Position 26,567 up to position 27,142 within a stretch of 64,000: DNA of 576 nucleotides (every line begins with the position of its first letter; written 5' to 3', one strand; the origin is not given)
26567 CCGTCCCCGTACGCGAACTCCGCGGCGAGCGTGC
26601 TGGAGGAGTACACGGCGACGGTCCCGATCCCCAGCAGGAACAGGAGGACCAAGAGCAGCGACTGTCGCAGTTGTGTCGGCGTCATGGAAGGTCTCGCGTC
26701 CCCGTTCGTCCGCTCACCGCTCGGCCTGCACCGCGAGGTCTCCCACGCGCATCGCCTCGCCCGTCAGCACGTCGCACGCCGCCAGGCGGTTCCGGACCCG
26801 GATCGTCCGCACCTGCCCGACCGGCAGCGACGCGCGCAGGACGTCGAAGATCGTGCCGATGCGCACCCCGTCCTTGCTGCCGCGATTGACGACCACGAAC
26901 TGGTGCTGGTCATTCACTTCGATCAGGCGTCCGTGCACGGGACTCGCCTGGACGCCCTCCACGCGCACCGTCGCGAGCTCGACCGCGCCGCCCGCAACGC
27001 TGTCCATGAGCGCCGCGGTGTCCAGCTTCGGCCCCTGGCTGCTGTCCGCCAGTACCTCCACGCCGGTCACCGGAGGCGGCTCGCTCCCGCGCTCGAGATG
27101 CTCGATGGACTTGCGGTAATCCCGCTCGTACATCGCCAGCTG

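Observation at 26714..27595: Uncharacterised membrane-anchored coiled-coil gene inserted between murD and ftsW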

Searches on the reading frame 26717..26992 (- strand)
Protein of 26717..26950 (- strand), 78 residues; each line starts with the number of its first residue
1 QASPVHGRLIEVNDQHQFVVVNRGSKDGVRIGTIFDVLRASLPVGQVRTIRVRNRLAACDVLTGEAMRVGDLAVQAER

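Call 10: search_protein_families(library=pfam, proteins=[window:26717-26950:-], max_evalue=10)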
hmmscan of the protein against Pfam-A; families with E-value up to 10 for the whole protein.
window:26717-26950:- (78 aa): 2 families
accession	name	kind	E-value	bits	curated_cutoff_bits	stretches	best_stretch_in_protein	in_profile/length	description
PF03880.21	DbpA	-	0.0094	16.4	25.6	1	21-69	4-54/72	DbpA RNA binding domain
PF04085.20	MreC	-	0.015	15.5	28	1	13-64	7-54/147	Rod shape-determining protein MreC, barrel core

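Call 22: search_protein_representatives(alignment_id=A2)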
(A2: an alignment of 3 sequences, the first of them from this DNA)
Query: 3 sequences, 98 profile positions. Proteins with E-value up to 0.001 (for the whole library): 2053; up to 1e-10: 304; up to 1e-30: 35. The best 150 are listed.
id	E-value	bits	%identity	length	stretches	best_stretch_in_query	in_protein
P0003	9.1e-46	170.2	-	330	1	1-98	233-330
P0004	1.1e-41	157.1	-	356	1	2-98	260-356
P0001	2.6e-37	143.1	-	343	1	1-98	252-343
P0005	6.4e-37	141.9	-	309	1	2-97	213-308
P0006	4.5e-36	139.1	-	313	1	1-98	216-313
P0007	4.1e-35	136.1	-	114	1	1-98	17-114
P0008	4.7e-35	135.9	-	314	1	2-97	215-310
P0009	6.5e-35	135.4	-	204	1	2-98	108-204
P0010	6.9e-35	135.3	-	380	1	2-98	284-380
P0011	9.4e-35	134.9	-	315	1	2-98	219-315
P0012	1.4e-34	134.3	-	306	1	2-98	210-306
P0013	1.6e-34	134.1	-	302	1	2-97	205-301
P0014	2.5e-34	133.5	-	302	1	3-97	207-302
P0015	5.1e-34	132.5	-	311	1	1-97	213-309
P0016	8.6e-34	131.8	-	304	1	2-98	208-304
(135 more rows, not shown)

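Call 26: find_related_loci(query=A2, collection=genome_contigs, flank=10000)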
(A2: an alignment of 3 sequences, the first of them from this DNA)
Query A2 (92 aa) in genome_contigs; peptide patterns used: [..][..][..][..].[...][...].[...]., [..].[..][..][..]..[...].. (x = any residue, [..] = any of these).
202 stretches matched a pattern; 24 encode a relative of the query (tblastn E <= 1e-3); 24 distinct loci.
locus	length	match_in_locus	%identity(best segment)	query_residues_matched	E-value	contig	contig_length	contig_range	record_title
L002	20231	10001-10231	49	16-89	8e-14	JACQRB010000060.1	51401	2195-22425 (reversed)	MAG: Candidatus Omnitrophota bacterium isolate NC_groundwater_1348_Ag_S-0.2um_64_53 S_p2_S4_coassembly_k141_3900510, who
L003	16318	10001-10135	38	16-53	2e-5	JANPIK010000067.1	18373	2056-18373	MAG: Polaromonas sp. isolate VAR_61_metabat_80 VAR_61_k141_3628384, whole genome shotgun sequence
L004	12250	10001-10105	40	19-53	3e-5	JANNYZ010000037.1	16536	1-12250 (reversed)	MAG: Polaromonas sp. isolate VAR_25_metabat_291 VAR_25_k141_2223504, whole genome shotgun sequence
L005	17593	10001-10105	43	19-53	4e-5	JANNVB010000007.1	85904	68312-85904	MAG: Polaromonas sp. isolate VAR_34_metabat_99 VAR_34_k141_797658, whole genome shotgun sequence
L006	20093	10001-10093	55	29-57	3e-5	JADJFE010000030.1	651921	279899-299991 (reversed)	MAG: Candidatus Aalborgicola bjergmarkensis isolate Bjer_18-Q3-R1-45_BATAC.458 tig00200222-10-6505120, whole genome shot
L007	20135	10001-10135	38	16-53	4e-5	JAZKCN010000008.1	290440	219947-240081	MAG: Pseudomonadota bacterium isolate ADI_H3L2_122-bin044 ADIH3L2_B044_0_000000000008, whole genome shotgun sequence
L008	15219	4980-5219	26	3-75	5e-5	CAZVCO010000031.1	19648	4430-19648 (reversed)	MAG TPA_asm: uncultured Verrucomicrobiota bacterium isolate binchicken_co405_28 genome assembly, contig: NODE_4054_lengt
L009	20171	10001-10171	37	17-67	5e-5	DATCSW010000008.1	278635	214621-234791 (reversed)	MAG TPA_asm: Thiobacillus sp. isolate SMAG_U7315 k141_130929, whole genome shotgun sequence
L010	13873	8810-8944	41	8-53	6e-5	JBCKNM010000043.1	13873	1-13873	Polaromonas sp. isolate SLM_MC1B_24-A05 Node_43_length_13873_cov_86.746255, whole genome shotgun sequence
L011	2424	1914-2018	43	19-53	5e-5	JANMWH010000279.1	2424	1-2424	MAG: Polaromonas sp. isolate OTE_88_metabat_355 OTE_88_k141_3351426, whole genome shotgun sequence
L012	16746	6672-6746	52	29-53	6e-5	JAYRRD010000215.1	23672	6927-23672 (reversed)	MAG: Rhodoferax sp. isolate XM1_ASGE3bin.20 k141_1023516, whole genome shotgun sequence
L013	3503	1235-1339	43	19-53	9e-5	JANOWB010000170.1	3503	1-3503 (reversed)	MAG: Polaromonas sp. isolate VAR_35_metabat_51 VAR_35_k141_3314255, whole genome shotgun sequence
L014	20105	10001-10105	43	19-53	9e-5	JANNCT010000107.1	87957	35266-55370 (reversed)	MAG: Polaromonas sp. isolate OTE_78_metabat_150 OTE_78_k141_1517174, whole genome shotgun sequence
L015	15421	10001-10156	49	33-87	9e-5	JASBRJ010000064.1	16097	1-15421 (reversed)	MAG: bacterium isolate BWSM_10 k141_287325, whole genome shotgun sequence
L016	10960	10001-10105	43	19-53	9e-5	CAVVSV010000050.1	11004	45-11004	MAG: uncultured beta proteobacterium isolate MFD02832.bin.2.65 genome assembly, contig: contig_45870, whole genome shotg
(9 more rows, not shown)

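Call 58: search_protein_families(library=pfam, proteins=[L002:8033-9262:+, L002:10237-11268:+, L002:14297-15202:+], max_evalue=0.001)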
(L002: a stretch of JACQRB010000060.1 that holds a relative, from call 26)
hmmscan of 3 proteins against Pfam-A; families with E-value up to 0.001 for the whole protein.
L002:8033-9262:+ (410 aa): 4 families
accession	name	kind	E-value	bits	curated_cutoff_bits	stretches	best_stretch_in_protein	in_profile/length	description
PF00480.26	ROK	-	7.3e-36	124.6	22.9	1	103-404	11-293/294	ROK family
PF13412.12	HTH_24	-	0.00026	20.9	21.9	1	18-62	3-47/48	Winged helix-turn-helix DNA-binding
PF09339.16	HTH_IclR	-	0.00058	20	22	0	19-64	4-50/52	IclR helix-turn-helix domain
PF12802.13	MarR_2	-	0.00094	19.7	27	0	21-64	8-52/61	MarR family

L002:10237-11268:+ (344 aa): 5 families
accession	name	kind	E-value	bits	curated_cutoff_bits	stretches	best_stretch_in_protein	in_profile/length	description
PF13377.12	Peripla_BP_3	-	1.8e-38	132.6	26.5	1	175-336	1-167/167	Periplasmic binding protein-like domain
PF13407.12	Peripla_BP_4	-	1.4e-16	61.2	35.1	1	135-318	70-258/258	Periplasmic binding protein domain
PF00356.27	LacI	-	8.6e-16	57.9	27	1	14-59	1-46/46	Bacterial regulatory proteins, lacI family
PF00532.27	Peripla_BP_1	-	3.8e-14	53.3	22.2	1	72-331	3-278/281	Periplasmic binding proteins and sugar binding domain of LacI family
PF13542.12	HTH_Tnp_ISL3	-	0.00059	19.7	27.4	1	8-36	24-50/51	Helix-turn-helix domain of transposase family ISL3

L002:14297-15202:+ (302 aa): 0 families

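Call 63: search_protein_families(library=pfam, proteins=[L002:11253-12308:+, L002:15266-16606:+, L002:16656-17738:+], max_evalue=0.0001)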
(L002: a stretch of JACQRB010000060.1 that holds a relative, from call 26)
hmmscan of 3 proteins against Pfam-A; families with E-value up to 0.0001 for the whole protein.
L002:11253-12308:+ (352 aa): 0 families

L002:15266-16606:+ (447 aa): 1 family
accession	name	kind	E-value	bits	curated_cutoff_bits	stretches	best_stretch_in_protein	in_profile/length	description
PF00275.25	EPSP_synthase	-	4.8e-100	335.7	22.8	1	14-434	4-416/417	EPSP synthase (3-phosphoshikimate 1-carboxyvinyltransferase)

L002:16656-17738:+ (361 aa): 6 families
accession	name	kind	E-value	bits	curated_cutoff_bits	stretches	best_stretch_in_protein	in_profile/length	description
PF06723.19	MreB_Mbl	-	3.4e-146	486.7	27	1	26-347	2-324/327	MreB/Mbl protein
PF00022.25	Actin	-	2.8e-14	53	27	1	48-214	28-190/410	Actin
PF00012.26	HSP70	-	3.3e-13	49.2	20.6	1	118-338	135-368/599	Hsp70 protein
PF14450.12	FtsA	-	1.1e-12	48.9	31.8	1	172-337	2-127/127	Cell division protein FtsA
PF11104.14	PilM_2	-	1.5e-05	24.6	27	0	299-334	277-311/340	Type IV pilus assembly protein PilM;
PF25216.1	Volactin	-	2.2e-05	24.5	35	0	259-328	229-302/321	Volactin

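Call 73: search_protein_families(library=pfam, proteins=[L002:17790-18554:+, L002:18711-19160:+, L002:14330-15202:+, L002:11253-12308:+], max_evalue=0.01)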
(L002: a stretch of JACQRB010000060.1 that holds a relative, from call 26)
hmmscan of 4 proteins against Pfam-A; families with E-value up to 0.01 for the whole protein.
L002:17790-18554:+ (255 aa): 1 family
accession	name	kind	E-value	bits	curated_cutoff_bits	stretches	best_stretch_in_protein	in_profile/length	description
PF04085.20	MreC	-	2.2e-34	118.8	28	1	103-247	1-145/147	Rod shape-determining protein MreC, barrel core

L002:18711-19160:+ (150 aa): 0 families

L002:14330-15202:+ (291 aa): 4 families
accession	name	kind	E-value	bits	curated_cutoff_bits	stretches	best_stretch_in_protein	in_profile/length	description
PF16538.11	FlgT_C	-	0.004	18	27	0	231-255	4-28/77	Flagellar assembly protein T, C-terminal domain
PF06009.19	Laminin_II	-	0.004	17.6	33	1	45-131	14-96/138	Laminin Domain II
PF07889.17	DUF1664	-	0.0069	16.9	34.6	0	78-159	39-121/124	Protein of unknown function (DUF1664)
PF19220.6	Rod_CreS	-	0.0078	15.7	100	0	41-154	13-126/359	Crescentin, rod domain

L002:11253-12308:+ (352 aa): 1 family
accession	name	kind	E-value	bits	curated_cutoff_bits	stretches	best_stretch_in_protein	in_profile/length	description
PF00208.27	ELFV_dehydrog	-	0.00094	19.4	23.4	1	6-57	30-80/241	Glutamate/Leucine/Phenylalanine/Valine dehydrogenase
